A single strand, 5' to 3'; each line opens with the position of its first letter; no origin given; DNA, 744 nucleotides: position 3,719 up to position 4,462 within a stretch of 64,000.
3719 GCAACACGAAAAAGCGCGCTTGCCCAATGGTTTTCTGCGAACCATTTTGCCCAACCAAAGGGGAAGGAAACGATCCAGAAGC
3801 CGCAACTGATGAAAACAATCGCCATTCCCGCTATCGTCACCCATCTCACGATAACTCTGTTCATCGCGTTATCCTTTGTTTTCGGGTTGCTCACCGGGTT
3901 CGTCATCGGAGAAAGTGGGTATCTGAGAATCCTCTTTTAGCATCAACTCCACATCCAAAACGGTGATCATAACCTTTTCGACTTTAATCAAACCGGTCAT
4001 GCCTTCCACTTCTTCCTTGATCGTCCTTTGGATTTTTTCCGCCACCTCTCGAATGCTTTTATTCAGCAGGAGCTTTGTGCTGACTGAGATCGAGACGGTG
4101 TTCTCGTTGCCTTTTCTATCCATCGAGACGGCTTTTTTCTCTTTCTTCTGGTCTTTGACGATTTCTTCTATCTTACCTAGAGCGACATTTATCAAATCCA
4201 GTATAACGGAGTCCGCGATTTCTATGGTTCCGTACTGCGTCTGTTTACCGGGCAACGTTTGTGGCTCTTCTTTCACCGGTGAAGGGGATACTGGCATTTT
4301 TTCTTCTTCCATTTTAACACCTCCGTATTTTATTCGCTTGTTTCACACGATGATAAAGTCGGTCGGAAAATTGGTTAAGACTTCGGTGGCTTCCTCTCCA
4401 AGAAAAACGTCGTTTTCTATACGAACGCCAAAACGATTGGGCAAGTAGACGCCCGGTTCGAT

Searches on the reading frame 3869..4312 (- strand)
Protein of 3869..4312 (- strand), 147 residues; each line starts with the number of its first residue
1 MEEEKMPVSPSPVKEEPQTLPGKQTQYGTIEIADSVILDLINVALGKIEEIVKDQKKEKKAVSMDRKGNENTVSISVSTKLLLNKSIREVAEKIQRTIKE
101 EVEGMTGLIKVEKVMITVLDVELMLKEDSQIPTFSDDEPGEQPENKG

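Call 33: search_protein_families(library=pfam, proteins=[window:3869-4312:-])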
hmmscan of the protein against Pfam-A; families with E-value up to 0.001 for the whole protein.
window:3869-4312:- (147 aa): 1 family
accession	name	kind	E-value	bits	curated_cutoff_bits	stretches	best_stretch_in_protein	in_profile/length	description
PF03780.18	Asp23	-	1.1e-08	35.9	28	1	29-121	4-107/108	Asp23 family, cell envelope-related function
